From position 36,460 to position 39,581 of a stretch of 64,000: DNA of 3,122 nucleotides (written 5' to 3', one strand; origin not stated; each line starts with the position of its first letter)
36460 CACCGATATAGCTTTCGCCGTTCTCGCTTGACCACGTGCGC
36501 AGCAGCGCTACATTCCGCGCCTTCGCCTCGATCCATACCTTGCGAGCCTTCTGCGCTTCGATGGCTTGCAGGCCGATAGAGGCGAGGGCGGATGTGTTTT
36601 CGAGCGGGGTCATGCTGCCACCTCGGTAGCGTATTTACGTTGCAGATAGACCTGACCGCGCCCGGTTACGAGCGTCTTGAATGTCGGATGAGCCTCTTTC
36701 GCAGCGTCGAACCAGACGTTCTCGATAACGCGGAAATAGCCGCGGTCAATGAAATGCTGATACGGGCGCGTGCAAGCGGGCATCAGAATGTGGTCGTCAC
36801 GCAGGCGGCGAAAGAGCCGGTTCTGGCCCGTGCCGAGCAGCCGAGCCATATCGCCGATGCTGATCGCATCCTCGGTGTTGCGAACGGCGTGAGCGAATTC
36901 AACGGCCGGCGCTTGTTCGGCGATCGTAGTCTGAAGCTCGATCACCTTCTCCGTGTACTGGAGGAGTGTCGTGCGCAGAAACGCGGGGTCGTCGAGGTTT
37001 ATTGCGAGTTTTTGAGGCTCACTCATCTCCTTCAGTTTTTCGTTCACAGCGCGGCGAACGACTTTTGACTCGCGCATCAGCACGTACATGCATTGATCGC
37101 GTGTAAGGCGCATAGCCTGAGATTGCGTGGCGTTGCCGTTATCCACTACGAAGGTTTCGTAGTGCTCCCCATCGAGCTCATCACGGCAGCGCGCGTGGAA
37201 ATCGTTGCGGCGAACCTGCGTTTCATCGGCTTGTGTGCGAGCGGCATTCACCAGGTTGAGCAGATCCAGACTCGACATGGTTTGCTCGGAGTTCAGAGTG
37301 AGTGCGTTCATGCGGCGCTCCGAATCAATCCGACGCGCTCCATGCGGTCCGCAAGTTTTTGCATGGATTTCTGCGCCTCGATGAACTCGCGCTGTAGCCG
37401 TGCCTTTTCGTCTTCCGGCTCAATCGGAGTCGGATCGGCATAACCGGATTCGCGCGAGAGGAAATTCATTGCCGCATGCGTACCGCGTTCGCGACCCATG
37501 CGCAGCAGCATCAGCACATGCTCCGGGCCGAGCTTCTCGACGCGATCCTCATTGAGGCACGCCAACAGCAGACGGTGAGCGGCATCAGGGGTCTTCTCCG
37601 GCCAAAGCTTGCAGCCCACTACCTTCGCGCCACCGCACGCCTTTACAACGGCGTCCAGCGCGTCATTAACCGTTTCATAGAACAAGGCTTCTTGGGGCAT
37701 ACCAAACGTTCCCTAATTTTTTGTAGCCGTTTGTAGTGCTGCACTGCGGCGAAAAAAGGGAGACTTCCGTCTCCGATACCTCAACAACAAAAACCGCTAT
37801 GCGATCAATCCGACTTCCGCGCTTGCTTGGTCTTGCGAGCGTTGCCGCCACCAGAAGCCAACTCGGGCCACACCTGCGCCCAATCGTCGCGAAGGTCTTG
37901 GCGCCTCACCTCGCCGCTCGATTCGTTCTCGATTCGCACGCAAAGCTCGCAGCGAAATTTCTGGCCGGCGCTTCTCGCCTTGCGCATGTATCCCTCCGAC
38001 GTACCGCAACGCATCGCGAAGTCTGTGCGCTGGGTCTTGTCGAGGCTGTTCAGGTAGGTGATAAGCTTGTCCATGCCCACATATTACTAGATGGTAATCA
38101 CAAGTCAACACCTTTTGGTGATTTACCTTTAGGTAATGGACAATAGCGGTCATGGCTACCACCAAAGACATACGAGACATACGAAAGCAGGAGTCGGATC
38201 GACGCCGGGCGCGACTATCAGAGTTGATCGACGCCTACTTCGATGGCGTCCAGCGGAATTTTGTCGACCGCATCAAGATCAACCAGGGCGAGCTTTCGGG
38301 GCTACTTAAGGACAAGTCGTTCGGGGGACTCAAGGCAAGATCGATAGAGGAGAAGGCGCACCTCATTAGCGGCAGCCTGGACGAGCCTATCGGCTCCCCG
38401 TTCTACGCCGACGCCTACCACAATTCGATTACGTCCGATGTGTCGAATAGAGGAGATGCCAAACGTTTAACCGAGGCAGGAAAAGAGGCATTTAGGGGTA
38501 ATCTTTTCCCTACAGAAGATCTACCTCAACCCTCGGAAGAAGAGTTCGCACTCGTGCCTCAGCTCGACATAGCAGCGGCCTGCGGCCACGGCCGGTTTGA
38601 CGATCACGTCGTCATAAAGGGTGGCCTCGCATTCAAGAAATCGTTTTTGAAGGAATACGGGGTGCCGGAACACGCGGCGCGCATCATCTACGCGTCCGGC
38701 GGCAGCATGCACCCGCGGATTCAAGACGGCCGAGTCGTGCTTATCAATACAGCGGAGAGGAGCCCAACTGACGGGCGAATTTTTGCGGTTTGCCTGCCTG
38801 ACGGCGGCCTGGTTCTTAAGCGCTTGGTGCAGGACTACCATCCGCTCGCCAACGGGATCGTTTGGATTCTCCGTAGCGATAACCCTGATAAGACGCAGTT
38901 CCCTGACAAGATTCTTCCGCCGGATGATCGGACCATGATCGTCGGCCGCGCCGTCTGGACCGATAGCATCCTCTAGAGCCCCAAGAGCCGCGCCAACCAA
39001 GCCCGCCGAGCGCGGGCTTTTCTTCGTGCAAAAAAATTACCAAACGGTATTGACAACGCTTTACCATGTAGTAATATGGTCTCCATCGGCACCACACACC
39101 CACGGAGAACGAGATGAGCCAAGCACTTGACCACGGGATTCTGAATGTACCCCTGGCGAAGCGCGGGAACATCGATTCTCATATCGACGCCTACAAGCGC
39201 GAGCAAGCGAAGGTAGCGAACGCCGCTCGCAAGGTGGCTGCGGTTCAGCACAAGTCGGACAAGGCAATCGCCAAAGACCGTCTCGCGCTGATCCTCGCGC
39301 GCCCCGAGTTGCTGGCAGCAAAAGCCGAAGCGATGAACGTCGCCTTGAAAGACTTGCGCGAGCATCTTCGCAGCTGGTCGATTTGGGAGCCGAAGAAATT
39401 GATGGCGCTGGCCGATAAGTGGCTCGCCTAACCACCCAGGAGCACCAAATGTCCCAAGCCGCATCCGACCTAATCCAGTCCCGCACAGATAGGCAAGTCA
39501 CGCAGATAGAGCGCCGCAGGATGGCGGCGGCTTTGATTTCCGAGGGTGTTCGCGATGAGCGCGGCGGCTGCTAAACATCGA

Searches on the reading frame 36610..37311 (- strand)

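Call 71: search_protein_families(library=phrogs, proteins=[window:36610-37311:-], max_evalue=0.00001)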
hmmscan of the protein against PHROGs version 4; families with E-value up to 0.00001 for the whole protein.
window:36610-37311:- (233 aa): 5 families
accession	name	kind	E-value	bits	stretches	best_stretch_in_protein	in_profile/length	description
phrog_63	-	transcription regulation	9.9e-42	144.7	1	2-230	123-359/431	anti-repressor Ant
phrog_130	-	transcription regulation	3.9e-16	60.1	1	106-230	283-411/480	anti-repressor Ant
phrog_9438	-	transcription regulation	1.2e-15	58.5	1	128-229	3-113/121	anti-repressor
phrog_1726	-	transcription regulation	9.4e-10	39.7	1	5-138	11-161/264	anti-repressor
phrog_12199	-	unknown function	1.3e-08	35.7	1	10-52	9-51/58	-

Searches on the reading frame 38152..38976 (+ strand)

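Call 9: search_protein_families(library=phrogs, proteins=[window:38152-38976:+], max_evalue=0.1)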
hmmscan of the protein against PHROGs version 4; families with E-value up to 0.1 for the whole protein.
window:38152-38976:+ (274 aa): 2 families
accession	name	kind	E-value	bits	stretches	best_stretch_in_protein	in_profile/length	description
phrog_4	-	transcription regulation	4e-25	89.6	1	34-270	150-335/400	transcriptional repressor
phrog_6201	-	transcription regulation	3.9e-12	47.1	1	162-270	14-114/121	CI-like repressor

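Call 10: search_protein_families(library=pfam, proteins=[window:38152-38976:+], max_evalue=0.1)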
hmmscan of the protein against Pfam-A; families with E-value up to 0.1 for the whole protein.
window:38152-38976:+ (274 aa): 1 family
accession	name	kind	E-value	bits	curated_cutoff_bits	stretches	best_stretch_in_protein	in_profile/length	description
PF00717.28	Peptidase_S24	-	3.9e-10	39.9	23.3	1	142-268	6-116/116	Peptidase S24-like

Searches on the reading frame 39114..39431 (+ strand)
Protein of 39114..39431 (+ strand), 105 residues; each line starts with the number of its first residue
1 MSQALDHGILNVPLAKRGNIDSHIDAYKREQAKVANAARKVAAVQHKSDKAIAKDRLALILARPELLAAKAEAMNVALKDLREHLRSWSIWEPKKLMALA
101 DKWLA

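Call 9: search_protein_families(library=phrogs, proteins=[window:39114-39431:+], max_evalue=0.1)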
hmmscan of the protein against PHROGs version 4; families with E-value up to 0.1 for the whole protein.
window:39114-39431:+ (105 aa): 2 families
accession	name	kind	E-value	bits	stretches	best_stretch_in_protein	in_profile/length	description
phrog_11358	-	unknown function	0.00025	19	1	3-58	999-1054/3431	-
phrog_173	-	DNA, RNA and nucleotide metabolism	0.084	13.7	1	22-95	16-86/196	nucleoside triphosphate pyrophosphohydrolase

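Call 10: search_protein_families(library=pfam, proteins=[window:39114-39431:+], max_evalue=0.1)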
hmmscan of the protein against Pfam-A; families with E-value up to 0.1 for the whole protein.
window:39114-39431:+ (105 aa): 0 families

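Call 15: find_related_loci(query=window:39114-39431:+, collection=viral_contigs, flank=4000)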
Query window:39114-39431:+ (105 aa) in viral_contigs; peptide patterns used: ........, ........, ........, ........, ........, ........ (x = any residue, [..] = any of these).
16 stretches matched a pattern; 5 encode a relative of the query (tblastn E <= 1e-3); 5 distinct loci.
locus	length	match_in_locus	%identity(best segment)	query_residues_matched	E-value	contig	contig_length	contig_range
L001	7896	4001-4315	80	1-105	2e-49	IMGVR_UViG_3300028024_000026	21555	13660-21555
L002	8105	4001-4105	83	1-35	1e-16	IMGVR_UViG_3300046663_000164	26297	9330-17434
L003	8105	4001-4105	83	1-35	1e-16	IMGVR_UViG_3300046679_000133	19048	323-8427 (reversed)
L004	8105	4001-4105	83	1-35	1e-16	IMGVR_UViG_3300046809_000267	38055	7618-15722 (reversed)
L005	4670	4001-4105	83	1-35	1e-16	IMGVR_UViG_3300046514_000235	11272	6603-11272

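Call 23: find_homologous_proteins(query=window:39114-39431:+, max_evalue=0.001)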
Query window:39114-39431:+ (105 aa): 71 proteins with E <= 0.001 among 75 candidates.
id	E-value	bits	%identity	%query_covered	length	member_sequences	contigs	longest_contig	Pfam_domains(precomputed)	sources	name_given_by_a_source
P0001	4.5e-53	195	93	100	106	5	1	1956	-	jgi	jgi:hypothetical protein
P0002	1.3e-46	175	82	100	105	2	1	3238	-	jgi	jgi:hypothetical protein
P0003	3.7e-46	173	80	100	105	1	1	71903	-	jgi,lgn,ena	-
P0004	2.1e-45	171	80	100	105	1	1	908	-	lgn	-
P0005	1.4e-44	168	77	100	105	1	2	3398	-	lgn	-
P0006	7.7e-44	166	80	99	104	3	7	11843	-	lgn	-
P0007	1.6e-43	165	78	100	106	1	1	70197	-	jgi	jgi:hypothetical protein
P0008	2.4e-42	161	76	97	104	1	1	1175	-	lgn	-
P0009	3.2e-42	161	76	100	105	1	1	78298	-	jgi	jgi:hypothetical protein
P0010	1.2e-41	159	78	98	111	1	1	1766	-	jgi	jgi:hypothetical protein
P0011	2.7e-37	145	74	97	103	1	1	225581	-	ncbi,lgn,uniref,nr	ncbi:hypothetical protein [Paraburkholderia tropica]|uniref:hypothetical protein n=1 Tax=Paraburkhol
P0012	1.9e-30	123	64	96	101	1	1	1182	-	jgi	jgi:hypothetical protein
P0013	4.9e-29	118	61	100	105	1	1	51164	-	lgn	-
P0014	1.5e-27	114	61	97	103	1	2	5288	-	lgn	-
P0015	3.2e-26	109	57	100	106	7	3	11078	-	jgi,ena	jgi:hypothetical protein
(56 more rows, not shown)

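Call 24: find_encoding_contigs(protein=P0003, flank=4000, max_places=2)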
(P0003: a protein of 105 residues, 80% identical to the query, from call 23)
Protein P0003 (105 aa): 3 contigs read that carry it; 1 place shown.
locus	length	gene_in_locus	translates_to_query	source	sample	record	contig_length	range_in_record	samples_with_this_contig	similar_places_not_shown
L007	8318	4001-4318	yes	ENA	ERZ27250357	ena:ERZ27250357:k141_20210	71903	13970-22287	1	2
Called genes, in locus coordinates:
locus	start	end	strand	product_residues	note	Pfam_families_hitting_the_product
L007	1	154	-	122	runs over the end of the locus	-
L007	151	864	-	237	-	PF01170:UPF0020 (faint), PF01555:N6_N4_Mtase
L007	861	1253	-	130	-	-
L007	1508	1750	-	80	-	-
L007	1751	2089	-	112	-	PF15943:YdaS_toxin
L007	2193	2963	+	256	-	PF00717:Peptidase_S24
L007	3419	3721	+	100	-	PF01381:HTH_3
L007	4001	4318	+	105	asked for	-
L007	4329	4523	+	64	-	-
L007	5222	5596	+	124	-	-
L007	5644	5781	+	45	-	-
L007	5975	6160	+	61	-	-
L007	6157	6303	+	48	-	-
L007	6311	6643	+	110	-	-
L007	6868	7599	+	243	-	-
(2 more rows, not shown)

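Call 25: find_encoding_contigs(protein=P0007, flank=4000, max_places=2)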
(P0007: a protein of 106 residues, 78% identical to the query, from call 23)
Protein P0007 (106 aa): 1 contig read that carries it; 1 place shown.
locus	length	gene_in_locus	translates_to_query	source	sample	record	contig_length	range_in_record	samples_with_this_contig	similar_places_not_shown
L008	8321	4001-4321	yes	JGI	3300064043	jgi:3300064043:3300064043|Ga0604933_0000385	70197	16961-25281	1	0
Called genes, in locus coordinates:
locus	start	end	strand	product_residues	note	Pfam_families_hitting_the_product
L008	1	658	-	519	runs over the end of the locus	PF00270:DEAD, PF04851:ResIII, PF00271:Helicase_C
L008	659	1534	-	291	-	-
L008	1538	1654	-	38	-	-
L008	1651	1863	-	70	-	-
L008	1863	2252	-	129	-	-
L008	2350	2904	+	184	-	-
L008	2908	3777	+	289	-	PF00717:Peptidase_S24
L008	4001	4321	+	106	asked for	-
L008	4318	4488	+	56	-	-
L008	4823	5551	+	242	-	PF04383:KilA-N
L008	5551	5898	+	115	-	-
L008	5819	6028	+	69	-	-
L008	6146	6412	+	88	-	-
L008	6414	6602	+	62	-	-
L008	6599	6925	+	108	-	-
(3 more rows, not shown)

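Call 26: find_encoding_contigs(protein=P0009, flank=4000, max_places=2)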
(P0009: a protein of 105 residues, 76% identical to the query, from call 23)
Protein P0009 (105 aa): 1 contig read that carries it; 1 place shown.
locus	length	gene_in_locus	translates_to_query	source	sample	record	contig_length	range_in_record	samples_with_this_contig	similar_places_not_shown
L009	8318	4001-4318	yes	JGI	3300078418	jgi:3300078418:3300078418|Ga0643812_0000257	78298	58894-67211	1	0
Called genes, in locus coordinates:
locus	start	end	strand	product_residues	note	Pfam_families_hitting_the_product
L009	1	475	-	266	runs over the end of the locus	PF01844:HNH, PF14279:HNH_5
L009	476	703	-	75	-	-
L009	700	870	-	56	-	-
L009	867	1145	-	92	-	-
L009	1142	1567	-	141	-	-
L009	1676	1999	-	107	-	PF15943:YdaS_toxin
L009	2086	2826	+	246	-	PF00717:Peptidase_S24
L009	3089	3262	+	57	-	-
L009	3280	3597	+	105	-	-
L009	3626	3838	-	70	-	-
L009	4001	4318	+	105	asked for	-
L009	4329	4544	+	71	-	-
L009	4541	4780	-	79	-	-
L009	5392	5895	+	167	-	-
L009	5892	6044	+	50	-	-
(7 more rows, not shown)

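Call 27: find_encoding_contigs(protein=P0011, flank=4000, max_places=2)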
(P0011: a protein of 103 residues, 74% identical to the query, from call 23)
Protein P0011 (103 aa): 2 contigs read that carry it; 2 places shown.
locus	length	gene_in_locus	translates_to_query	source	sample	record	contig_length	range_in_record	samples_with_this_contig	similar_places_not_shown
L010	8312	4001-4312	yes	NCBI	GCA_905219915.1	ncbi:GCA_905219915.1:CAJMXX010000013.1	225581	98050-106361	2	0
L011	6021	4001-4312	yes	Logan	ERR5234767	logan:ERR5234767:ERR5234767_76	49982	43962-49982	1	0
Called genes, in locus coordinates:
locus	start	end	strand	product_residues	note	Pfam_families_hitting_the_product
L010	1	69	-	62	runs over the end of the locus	-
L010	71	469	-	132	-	-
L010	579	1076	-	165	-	-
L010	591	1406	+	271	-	-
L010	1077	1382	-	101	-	PF15943:YdaS_toxin, PF01381:HTH_3 (weak)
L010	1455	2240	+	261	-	PF00717:Peptidase_S24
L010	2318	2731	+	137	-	-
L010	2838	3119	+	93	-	PF09907:HigB_toxin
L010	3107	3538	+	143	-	-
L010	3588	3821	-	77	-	-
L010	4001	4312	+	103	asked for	-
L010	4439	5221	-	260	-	-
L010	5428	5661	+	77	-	-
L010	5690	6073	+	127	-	PF07603:Lcl_C (weak)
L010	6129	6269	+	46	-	-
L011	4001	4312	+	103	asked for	-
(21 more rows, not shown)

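Call 32: find_encoding_contigs(protein=P0013, flank=4000, max_places=2)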
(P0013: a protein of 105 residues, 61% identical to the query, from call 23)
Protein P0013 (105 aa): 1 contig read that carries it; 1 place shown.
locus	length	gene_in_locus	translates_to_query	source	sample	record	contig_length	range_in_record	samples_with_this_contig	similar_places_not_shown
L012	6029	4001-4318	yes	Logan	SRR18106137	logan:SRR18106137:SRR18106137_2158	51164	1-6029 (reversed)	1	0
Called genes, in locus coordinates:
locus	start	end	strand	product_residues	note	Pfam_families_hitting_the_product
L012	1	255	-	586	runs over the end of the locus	PF04851:ResIII, PF00270:DEAD, PF00271:Helicase_C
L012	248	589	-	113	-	PF07120:DUF1376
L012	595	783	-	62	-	-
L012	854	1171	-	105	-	-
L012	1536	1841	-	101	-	-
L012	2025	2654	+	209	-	PF00717:Peptidase_S24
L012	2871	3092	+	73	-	-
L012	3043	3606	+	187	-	PF10097:DUF2335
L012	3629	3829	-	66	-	-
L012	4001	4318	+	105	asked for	-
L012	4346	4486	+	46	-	-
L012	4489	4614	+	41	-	-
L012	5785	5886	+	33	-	-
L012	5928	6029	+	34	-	?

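Call 33: find_encoding_contigs(protein=P0006, flank=4000, max_places=4)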
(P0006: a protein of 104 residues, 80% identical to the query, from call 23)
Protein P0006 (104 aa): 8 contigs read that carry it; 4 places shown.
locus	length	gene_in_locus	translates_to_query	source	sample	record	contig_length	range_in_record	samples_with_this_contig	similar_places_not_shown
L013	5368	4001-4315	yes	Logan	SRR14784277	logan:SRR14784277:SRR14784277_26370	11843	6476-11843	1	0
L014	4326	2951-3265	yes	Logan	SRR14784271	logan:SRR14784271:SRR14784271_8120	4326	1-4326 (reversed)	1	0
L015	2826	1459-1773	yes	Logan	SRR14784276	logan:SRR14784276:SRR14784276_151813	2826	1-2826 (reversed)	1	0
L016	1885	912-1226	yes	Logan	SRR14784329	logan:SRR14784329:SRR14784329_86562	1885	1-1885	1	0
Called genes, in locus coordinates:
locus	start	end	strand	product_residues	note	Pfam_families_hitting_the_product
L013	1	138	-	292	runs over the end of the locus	-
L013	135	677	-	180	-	PF01844:HNH, PF14279:HNH_5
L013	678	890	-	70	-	-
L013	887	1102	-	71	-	-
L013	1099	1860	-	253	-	PF01555:N6_N4_Mtase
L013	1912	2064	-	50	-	-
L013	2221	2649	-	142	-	-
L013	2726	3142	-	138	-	PF14549:P22_Cro, PF15943:YdaS_toxin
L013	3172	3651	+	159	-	PF07022:Phage_CI_repr (weak)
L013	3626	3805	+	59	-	-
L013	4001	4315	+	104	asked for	-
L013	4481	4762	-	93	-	-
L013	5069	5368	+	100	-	?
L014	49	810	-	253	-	PF01555:N6_N4_Mtase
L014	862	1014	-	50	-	-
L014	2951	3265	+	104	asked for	-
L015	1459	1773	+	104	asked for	-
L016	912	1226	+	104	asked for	-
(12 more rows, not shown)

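Call 34: find_encoding_contigs(protein=P0015, flank=4000, max_places=3)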
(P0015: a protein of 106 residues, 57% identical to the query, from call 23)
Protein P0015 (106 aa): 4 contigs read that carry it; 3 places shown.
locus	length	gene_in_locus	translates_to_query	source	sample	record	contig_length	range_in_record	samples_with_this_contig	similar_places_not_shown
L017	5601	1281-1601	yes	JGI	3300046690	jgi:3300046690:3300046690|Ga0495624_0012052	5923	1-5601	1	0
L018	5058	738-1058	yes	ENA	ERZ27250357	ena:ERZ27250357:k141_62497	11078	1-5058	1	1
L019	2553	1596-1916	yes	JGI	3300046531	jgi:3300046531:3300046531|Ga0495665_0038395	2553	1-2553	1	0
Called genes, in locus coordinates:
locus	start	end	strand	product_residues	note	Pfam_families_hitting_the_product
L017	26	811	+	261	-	PF00717:Peptidase_S24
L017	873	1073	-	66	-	-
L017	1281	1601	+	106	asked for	-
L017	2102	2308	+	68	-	-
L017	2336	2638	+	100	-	-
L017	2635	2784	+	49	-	-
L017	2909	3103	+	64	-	-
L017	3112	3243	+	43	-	-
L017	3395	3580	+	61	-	-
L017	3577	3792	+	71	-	-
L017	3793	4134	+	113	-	-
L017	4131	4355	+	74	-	-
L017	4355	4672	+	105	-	PF10800:DUF2528 (faint)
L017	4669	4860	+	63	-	-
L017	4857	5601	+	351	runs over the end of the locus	-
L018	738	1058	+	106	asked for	-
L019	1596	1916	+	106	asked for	-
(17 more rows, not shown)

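Call 39: find_related_loci(query=A2, collection=genome_contigs, flank=3000)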
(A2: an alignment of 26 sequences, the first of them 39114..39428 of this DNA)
Query A2 (105 aa) in genome_contigs; peptide patterns used: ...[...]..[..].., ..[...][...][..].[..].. (x = any residue, [..] = any of these).
132 stretches matched a pattern; 29 encode a relative of the query (tblastn E <= 1e-3); 29 distinct loci.
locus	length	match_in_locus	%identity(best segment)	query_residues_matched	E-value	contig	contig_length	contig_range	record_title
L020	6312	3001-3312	58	2-105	7e-28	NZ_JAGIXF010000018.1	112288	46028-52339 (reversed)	Burkholderia sp. WTPI3 18, whole genome shotgun sequence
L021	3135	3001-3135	71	1-45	6e-17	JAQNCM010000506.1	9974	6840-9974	MAG: Mucilaginibacter sp. isolate RYN_329 scaffold_801327, whole genome shotgun sequence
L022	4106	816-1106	40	1-99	5e-16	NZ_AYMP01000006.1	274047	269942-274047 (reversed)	Morganella morganii H1r Contig6, whole genome shotgun sequence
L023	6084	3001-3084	86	5-32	2e-13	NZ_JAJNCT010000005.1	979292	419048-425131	Comamonas koreensis strain KCTC 12005 platanus_K_17_124_5, whole genome shotgun sequence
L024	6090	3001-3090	80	5-34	3e-13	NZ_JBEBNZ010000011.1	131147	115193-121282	MAG: Comamonas odontotermitis isolate T1.bin.63 NODE_369_length_131147_cov_270.265684, whole genome shotgun sequence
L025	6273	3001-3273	39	1-93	5e-13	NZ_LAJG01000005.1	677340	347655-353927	Devosia soli strain GH2-10 NODE_5, whole genome shotgun sequence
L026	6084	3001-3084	82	5-32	5e-13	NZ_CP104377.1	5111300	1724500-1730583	Comamonas sp. PR12 chromosome, complete genome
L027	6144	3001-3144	56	4-51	6e-13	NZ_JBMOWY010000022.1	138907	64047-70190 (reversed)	Stenotrophomonas sp. GZD-301 Scaffold6_1, whole genome shotgun sequence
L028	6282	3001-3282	36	4-99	7e-13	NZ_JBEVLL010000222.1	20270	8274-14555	MAG: Devosia sp. isolate T4R2UO.40.metabat2 T4R2UO.40.metabat2_k133_5974024, whole genome shotgun sequence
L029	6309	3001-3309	34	5-104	1e-12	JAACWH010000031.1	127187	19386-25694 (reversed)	MAG: Leptospira sp. isolate CG_2015-01t_35_69 CG_2015-01t_curated_scaffold_159, whole genome shotgun sequence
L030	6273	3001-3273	40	4-96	2e-12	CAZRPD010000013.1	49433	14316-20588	MAG TPA_asm: uncultured Caulobacter sp. isolate binchicken_co77_162 genome assembly, contig: NODE_810_length_49433_cov_7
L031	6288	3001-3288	35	4-105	4e-12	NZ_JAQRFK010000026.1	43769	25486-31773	Xenorhabdus sp. IM139775 RM12_26, whole genome shotgun sequence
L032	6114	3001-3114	67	2-43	3e-12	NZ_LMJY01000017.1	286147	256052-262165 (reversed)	Novosphingobium sp. Leaf2 contig_4, whole genome shotgun sequence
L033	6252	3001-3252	41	4-86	6e-12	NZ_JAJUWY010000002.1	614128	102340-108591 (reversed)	Lysobacter sp. GX 14042 2, whole genome shotgun sequence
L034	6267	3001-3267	37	4-94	9e-12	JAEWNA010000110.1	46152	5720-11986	MAG: Proteobacteria bacterium isolate OH_PDB_150 k127_150109, whole genome shotgun sequence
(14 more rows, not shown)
